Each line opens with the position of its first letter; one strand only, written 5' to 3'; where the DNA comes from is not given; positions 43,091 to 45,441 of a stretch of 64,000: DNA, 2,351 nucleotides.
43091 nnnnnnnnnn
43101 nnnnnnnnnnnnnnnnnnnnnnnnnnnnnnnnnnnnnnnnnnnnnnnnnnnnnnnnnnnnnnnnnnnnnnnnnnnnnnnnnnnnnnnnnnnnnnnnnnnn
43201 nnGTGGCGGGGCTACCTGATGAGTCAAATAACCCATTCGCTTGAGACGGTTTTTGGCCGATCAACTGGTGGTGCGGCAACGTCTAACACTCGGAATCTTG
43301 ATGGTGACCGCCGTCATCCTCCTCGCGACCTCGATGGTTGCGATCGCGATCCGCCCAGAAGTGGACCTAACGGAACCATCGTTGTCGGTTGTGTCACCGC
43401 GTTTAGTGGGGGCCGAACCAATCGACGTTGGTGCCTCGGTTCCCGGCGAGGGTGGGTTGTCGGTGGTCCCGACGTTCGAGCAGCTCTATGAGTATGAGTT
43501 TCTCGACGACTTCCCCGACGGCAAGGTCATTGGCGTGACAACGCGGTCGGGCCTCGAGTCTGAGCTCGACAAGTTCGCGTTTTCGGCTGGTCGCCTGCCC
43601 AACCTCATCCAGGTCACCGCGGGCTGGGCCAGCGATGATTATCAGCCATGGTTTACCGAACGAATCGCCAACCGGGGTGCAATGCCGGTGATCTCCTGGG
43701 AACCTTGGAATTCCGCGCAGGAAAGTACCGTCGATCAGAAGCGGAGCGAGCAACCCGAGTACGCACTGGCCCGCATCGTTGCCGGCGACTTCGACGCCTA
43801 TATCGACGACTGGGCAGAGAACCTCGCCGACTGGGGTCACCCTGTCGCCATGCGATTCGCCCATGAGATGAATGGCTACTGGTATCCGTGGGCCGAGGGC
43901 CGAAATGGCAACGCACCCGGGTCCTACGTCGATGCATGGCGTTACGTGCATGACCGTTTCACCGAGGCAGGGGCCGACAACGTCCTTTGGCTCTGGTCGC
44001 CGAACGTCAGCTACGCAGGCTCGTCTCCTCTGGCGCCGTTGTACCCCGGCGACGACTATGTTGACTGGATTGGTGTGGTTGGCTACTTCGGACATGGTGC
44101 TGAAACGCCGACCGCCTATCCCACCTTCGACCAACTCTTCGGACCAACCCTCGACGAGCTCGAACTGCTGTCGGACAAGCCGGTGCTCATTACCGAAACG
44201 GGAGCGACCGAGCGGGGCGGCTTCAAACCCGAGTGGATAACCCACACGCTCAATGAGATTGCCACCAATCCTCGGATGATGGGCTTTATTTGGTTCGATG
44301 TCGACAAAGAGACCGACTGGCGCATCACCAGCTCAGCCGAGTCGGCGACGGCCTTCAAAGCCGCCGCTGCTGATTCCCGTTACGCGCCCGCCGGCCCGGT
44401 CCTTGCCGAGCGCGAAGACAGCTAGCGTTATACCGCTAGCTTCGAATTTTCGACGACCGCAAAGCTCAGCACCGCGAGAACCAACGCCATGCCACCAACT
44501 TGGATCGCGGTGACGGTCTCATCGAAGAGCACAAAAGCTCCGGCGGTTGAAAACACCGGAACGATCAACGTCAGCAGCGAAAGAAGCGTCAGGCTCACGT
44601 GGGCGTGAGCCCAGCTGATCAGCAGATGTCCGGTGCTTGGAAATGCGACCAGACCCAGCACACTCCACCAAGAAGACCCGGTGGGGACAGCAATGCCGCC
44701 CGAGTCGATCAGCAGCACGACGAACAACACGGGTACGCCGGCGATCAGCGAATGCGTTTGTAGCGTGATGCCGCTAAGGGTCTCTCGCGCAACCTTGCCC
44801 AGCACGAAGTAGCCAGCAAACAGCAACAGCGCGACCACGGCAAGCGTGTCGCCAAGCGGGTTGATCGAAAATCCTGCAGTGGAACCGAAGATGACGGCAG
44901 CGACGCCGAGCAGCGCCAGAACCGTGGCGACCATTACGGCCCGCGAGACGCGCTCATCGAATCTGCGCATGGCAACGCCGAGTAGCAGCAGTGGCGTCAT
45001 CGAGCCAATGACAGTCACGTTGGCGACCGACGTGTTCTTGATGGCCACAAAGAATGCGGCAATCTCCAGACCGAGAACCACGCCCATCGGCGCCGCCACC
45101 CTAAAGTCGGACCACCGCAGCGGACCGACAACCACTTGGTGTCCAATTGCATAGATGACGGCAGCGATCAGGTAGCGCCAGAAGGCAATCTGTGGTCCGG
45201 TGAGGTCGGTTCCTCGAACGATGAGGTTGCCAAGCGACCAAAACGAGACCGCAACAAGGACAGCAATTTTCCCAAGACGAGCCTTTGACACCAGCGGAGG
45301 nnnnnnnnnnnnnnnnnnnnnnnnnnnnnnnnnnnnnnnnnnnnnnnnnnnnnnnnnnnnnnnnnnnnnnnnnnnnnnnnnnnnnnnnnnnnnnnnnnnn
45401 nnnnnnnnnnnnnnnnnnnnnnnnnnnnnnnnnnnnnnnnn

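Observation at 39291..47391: PilZ-coupled BcsA-like glycan synthase clustered with two GH26 hydrolases instead of a GH8/GH6 cellulase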

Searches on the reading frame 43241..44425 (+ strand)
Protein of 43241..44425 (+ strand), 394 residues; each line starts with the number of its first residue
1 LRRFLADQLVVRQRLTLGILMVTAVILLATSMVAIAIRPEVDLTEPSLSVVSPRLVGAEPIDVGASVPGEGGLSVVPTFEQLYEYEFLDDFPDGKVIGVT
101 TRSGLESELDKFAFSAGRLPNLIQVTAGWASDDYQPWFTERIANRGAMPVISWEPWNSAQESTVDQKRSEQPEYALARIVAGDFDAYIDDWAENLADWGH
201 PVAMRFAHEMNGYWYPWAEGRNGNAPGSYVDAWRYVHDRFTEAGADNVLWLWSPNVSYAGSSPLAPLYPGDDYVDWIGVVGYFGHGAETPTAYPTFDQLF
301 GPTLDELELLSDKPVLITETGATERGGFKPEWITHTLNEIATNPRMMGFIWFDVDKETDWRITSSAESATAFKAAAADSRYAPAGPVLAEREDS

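Call 3: search_protein_families(library=pfam, proteins=[window:43241-44425:+], max_evalue=0.01)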
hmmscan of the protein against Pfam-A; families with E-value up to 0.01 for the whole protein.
window:43241-44425:+ (394 aa): 1 family
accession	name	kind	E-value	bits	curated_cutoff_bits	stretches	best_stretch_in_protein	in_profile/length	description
PF02156.21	Glyco_hydro_26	-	4.8e-17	62.7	20.2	1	172-301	124-249/311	Glycosyl hydrolase family 26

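Call 7: search_protein_families(library=ncbifam, proteins=[window:43241-44425:+], max_evalue=0.01)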
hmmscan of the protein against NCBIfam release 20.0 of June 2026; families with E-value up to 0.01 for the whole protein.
window:43241-44425:+ (394 aa): 0 families

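Call 18: search_solved_structures(query=window:43241-44425:+, max_evalue=1, show_alignments=2)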
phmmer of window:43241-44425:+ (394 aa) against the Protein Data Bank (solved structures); distinct sequences matched with E-value up to 1: 39.
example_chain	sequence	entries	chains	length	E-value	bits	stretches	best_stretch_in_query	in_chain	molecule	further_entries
2bv9_A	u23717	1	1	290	3.5e-38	134.7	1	104-376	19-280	ENDOGLUCANASE H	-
2v3g_A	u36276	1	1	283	4.1e-38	134.5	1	104-375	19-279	ENDOGLUCANASE H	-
2bvd_A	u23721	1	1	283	4.2e-38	134.5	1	104-375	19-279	ENDOGLUCANASE H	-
2cip_A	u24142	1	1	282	9.2e-38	133.3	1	104-375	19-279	ENDOGLUCANASE H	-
8xvi_R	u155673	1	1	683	1.6e-37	132.5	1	104-388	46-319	Endoglucanase H,Endothelin-1 receptor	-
2cit_A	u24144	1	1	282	3.1e-37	131.6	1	104-375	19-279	ENDOGLUCANASE H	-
2vi0_A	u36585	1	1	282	3.8e-37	131.3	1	104-375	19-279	Endoglucanase H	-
6zpl_C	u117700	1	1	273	4.4e-37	131.1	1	105-375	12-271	Endoglucanase H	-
7xp4_R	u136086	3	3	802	2.4e-36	128.7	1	104-379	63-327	Endoglucanase H,Taste receptor type 2 member 46,Endoglucanase H,Taste receptor type 2 memb | Endoglucanase H,Taste receptor type 2 member 46,Bitter taste recept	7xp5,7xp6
8xvj_R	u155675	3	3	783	2.5e-36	128.6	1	104-379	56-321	Endoglucanase H,Endothelin-1 receptor,Soluble cytochrome b562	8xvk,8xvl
12nx_A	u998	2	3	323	7.9e-13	51.2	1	193-300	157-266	Glycoside hydrolase family 26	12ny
2ddx_A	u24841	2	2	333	1.6e-09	40.4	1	179-283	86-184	beta-1,3-xylanase | Beta-1,3-xylanase XYL4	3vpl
4zxo_A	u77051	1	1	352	4.8e-09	38.8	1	201-353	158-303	Glycosyl hydrolase family 26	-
2whk_A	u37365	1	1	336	9.5e-09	37.8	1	188-285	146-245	MANNAN ENDO-1,4-BETA-MANNOSIDASE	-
3cbw_A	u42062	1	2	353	9.9e-09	37.7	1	188-285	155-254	YdhT protein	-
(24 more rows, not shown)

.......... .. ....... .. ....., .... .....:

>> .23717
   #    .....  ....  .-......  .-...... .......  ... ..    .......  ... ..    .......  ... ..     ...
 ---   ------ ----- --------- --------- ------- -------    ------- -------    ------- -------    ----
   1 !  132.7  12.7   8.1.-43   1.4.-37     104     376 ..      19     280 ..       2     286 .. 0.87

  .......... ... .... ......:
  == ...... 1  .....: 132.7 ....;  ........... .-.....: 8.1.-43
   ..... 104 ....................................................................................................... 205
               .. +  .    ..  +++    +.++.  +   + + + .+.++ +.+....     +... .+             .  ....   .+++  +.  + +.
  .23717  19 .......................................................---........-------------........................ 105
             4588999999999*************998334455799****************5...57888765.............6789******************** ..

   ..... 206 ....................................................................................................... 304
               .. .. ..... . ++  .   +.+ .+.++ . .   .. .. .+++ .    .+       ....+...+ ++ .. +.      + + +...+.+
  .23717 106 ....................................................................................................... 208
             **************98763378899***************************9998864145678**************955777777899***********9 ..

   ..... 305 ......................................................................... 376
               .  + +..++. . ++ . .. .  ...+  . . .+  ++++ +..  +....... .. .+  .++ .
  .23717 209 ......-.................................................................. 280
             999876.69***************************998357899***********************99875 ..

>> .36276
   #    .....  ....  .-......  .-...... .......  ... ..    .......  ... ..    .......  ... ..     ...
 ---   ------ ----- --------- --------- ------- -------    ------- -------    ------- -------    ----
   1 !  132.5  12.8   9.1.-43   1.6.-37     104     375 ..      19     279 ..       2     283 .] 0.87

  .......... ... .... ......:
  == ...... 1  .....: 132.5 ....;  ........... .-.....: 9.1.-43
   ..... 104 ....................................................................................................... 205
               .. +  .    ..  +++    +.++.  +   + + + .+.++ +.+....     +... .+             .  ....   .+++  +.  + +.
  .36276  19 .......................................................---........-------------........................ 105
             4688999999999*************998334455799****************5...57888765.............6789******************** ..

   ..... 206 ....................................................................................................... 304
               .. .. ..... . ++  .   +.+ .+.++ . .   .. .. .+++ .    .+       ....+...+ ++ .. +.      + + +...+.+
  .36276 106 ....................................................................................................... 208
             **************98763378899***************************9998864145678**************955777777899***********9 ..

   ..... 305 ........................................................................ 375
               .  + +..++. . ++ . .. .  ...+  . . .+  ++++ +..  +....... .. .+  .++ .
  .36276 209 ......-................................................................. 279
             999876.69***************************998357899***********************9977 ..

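Call 54: find_related_loci(query=A4, collection=metagenome_contigs, flank=6000)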
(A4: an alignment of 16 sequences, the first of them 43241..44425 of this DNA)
Query A4 (394 aa) in metagenome_contigs; peptide patterns used: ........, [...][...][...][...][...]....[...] (x = any residue, [..] = any of these).
600 stretches matched a pattern (row limit reached: there are more); 582 encode a relative of the query (tblastn E <= 1e-3); the best 80 are kept; 80 distinct loci.
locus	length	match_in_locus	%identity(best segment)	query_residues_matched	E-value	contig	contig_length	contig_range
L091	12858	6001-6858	49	94-378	7e-95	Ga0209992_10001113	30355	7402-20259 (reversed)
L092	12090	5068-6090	44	11-362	3e-90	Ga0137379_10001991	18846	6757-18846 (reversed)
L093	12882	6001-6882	53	91-381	1e-95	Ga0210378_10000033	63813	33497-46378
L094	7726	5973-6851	45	92-382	7e-82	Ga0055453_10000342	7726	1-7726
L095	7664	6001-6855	45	97-381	2e-79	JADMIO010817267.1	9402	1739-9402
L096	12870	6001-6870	42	92-381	3e-78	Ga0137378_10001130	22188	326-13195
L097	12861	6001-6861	43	95-381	1e-77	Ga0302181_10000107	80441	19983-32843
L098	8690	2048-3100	38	34-381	1e-77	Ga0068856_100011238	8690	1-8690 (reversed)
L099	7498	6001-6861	43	95-381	1e-77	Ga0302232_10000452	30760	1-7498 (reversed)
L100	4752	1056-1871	43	92-363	2e-77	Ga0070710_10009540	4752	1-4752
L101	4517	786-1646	42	95-381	1e-77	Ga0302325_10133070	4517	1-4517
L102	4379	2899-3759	43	95-381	1e-76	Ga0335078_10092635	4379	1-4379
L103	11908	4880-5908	39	8-363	9e-77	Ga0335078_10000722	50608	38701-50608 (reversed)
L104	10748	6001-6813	43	92-362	9e-77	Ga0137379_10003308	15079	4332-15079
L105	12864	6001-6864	47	94-381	2e-76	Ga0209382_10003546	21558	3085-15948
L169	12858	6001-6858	38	107-381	7e-52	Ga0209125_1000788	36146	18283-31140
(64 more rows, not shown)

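Call 59: search_protein_families(library=pfam, proteins=[L097:9-2441:+, L097:2565-3608:+, L097:3710-5803:+, L097:5791-7119:+, L097:7222-8400:+, L169:1077-2516:+, L169:2517-4184:+, L169:4181-5743:+, L169:5740-6951:+, L169:7171-8409:+], max_evalue=0.001)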
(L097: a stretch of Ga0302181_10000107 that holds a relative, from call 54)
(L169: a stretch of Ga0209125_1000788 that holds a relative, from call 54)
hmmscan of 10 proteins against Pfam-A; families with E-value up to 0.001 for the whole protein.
L097:9-2441:+ (810 aa): 2 families
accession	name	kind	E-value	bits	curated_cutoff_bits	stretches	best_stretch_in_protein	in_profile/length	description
PF00563.25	EAL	-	6e-61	206.2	31.3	1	15-246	3-236/236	EAL domain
PF00990.26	GGDEF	-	1.5e-42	145.5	23.8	1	637-790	1-159/161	Diguanylate cyclase, GGDEF domain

L097:2565-3608:+ (347 aa): 3 families
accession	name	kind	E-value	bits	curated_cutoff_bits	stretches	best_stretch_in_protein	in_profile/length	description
PF08546.17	ApbA_C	-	3.7e-27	95.6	22.7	1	218-336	2-122/125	Ketopantoate reductase PanE/ApbA C terminal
PF02558.23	ApbA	-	2e-25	89.6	22.2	1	24-125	1-103/150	Ketopantoate reductase PanE/ApbA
PF03807.23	F420_oxidored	-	0.00011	23.2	21.6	1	23-123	1-93/94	NADP oxidoreductase coenzyme F420-dependent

L097:3710-5803:+ (697 aa): 3 families
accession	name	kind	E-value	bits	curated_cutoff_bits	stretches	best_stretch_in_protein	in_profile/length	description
PF13632.12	Glyco_trans_2_3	-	1.4e-13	51.6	27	1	274-473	2-192/198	Glycosyl transferase family group 2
PF13641.12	Glyco_tranf_2_3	-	1.3e-09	38.9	27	1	183-419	4-230/230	Glycosyltransferase like family 2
PF00535.33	Glycos_transf_2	-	4.3e-05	23.9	23.3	1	185-357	3-165/168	Glycosyl transferase family 2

L097:5791-7119:+ (442 aa): 1 family
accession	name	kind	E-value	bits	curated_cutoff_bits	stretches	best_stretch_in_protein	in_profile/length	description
PF02156.21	Glyco_hydro_26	-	9.5e-16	58.5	20.2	1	166-262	139-232/311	Glycosyl hydrolase family 26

L097:7222-8400:+ (392 aa): 5 families
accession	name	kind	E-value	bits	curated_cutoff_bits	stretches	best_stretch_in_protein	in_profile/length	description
PF13439.12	Glyco_transf_4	-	1.9e-28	100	28.5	1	29-196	2-170/170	Glycosyltransferase Family 4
PF00534.26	Glycos_transf_1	-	6e-25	88.2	26.4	1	207-359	7-171/172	Glycosyl transferases group 1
PF13692.12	Glyco_trans_1_4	-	1.3e-22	81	27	1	218-346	4-142/142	Glycosyl transferases group 1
PF13579.12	Glyco_trans_4_4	-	1.8e-17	64.5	29.7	1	29-184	1-149/158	Glycosyl transferase 4-like domain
PF13524.12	Glyco_trans_1_2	-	1.9e-07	31.6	25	1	230-367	3-134/144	Glycosyl transferase-like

L169:1077-2516:+ (479 aa): 2 families
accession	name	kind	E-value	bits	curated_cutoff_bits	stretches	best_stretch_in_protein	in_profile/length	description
PF01943.22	Polysacc_synt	-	8.4e-20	71.8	28.2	1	8-276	2-272/274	Polysaccharide biosynthesis protein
PF13440.11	Polysacc_synt_3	-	8.5e-15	55.2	23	1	36-326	6-290/293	Polysaccharide biosynthesis protein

L169:2517-4184:+ (555 aa): 2 families
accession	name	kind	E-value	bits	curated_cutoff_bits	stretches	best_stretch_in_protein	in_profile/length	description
PF13231.12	PMT_2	-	2.2e-09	38.1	26.1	1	74-204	2-132/160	Dolichyl-phosphate-mannose-protein mannosyltransferase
PF02366.24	PMT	-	8.7e-06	25.9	22.7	1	91-202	80-197/245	Dolichyl-phosphate-mannose-protein mannosyltransferase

L169:4181-5743:+ (520 aa): 5 families
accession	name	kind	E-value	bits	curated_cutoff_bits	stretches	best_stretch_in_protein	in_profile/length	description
PF13632.12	Glyco_trans_2_3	-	1.3e-23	84.3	27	1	165-353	1-194/198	Glycosyl transferase family group 2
PF13641.12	Glyco_tranf_2_3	-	1.1e-22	81.7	27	1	88-305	4-230/230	Glycosyltransferase like family 2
PF00535.33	Glycos_transf_2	-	3.5e-19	69.8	23.3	1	89-250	2-166/168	Glycosyl transferase family 2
PF03552.20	Cellulose_synt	-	1.2e-12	47.7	24.7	1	257-449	420-630/722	Cellulose synthase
PF13506.12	Glyco_transf_21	-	1.7e-11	44.3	21.7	1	149-304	17-174/174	Glycosyl transferase family 21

L169:5740-6951:+ (403 aa): 1 family
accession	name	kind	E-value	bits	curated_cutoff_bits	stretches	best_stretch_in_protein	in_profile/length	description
PF02156.21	Glyco_hydro_26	-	6.9e-14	52.4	20.2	1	172-267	139-228/311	Glycosyl hydrolase family 26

L169:7171-8409:+ (412 aa): 1 family
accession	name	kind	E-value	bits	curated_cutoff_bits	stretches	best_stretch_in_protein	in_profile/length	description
PF02156.21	Glyco_hydro_26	-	1.7e-12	47.8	20.2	1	215-329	138-246/311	Glycosyl hydrolase family 26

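Call 71: search_protein_families(library=ncbifam, proteins=[L097:3710-5803:+, L169:4181-5743:+, L097:5791-7119:+], max_evalue=0.001)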
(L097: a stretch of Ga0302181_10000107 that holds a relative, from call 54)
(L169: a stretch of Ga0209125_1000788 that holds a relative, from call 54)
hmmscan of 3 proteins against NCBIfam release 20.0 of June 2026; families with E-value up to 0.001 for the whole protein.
L097:3710-5803:+ (697 aa): 3 families
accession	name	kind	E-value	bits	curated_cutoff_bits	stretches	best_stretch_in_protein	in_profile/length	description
TIGR03030.1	CelA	equivalog_domain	5.3e-25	87.5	699.1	1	189-495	141-451/714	UDP-forming cellulose synthase catalytic subunit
NF008558.0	PRK11498.1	equivalog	1.6e-16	59.5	992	1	186-475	279-555/872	UDP-forming cellulose synthase catalytic subunit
TIGR03937.1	PgaC_IcaA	equivalog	0.00059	18.9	422.3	0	346-467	202-315/407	poly-beta-1,6-N-acetyl-D-glucosamine synthase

L169:4181-5743:+ (520 aa): 10 families
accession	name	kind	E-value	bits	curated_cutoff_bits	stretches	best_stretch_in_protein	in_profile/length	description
TIGR03030.1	CelA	equivalog_domain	2.7e-78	263.7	699.1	1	18-472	59-550/714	UDP-forming cellulose synthase catalytic subunit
NF008558.0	PRK11498.1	equivalog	5e-63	213.3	992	1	18-458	201-661/872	UDP-forming cellulose synthase catalytic subunit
TIGR03937.1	PgaC_IcaA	equivalog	5.2e-24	85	422.3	1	42-367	3-329/407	poly-beta-1,6-N-acetyl-D-glucosamine synthase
TIGR03965.1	mycofact_glyco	equivalog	2.2e-15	56.5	280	1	86-282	75-276/467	mycofactocin biosynthesis glycosyltransferase MftF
TIGR03472.1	HpnI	equivalog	4e-10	39.1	310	1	150-304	114-270/373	bacteriohopanetetrol glucosamine biosynthesis glycosyltransferase HpnI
TIGR04242.1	nodulat_NodC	equivalog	1.5e-08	34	550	1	83-306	46-284/395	chitooligosaccharide synthase NodC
NF053846.1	glyco_with_XrtP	equivalog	5.2e-06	25.4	520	1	166-382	137-374/440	XrtP-associated glycosyltransferase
NF041875.1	EPS_EpsD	equivalog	1.4e-05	24.7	370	1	111-276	26-196/325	exopolysaccharide biosynthesis glycosyltransferase EpsD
NF047683.1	TeichurnBiosyTuaG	equivalog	7.6e-05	22.5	400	1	145-277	70-194/252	teichuronic acid biosynthesis protein TuaG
TIGR04283.1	glyco_like_mftF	equivalog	0.00019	21.1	182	1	101-273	14-173/221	TIGR04283 family arsenosugar biosynthesis glycosyltransferase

L097:5791-7119:+ (442 aa): 0 families

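Call 76: list_cluster_members(proteins=[P0001, window:43271-44425:+])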
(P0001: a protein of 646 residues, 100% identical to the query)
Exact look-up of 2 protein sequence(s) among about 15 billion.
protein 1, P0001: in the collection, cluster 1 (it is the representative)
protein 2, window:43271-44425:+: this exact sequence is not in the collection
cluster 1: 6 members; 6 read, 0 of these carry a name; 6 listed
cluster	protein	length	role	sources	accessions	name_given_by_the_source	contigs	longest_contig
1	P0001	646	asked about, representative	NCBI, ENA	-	-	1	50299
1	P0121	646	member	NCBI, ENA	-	-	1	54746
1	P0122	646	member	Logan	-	-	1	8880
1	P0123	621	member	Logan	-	-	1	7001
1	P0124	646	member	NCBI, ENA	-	-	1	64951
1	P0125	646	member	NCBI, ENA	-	-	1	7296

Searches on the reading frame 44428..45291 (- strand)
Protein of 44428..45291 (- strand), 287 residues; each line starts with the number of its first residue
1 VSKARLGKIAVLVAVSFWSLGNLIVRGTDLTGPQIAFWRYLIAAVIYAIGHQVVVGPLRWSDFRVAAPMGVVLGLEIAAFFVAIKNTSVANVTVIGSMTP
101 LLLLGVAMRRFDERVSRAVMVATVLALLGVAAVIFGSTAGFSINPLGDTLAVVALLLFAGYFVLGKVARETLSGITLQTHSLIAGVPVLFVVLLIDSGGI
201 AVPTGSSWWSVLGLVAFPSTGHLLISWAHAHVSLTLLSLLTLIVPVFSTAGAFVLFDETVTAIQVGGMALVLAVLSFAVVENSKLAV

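Call 3: search_protein_families(library=pfam, proteins=[window:44428-45291:-], max_evalue=0.01)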
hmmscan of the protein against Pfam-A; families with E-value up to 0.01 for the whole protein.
window:44428-45291:- (287 aa): 1 family
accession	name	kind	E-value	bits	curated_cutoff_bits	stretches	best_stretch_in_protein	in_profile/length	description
PF00892.27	EamA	-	2.1e-23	83.5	28.2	2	146-276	2-131/135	EamA-like transporter family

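Call 7: search_protein_families(library=ncbifam, proteins=[window:44428-45291:-], max_evalue=0.01)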
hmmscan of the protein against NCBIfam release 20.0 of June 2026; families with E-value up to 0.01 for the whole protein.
window:44428-45291:- (287 aa): 2 families
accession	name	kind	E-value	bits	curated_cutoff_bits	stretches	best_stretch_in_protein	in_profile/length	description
TIGR00950.1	2A78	equivalog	2.4e-12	46.8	230.2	1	69-273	53-261/264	carboxylate/amino acid/amine transporter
NF008676.0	PRK11689.1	equivalog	0.0014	17.8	194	1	43-273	38-282/297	aromatic amino acid DMT transporter YddG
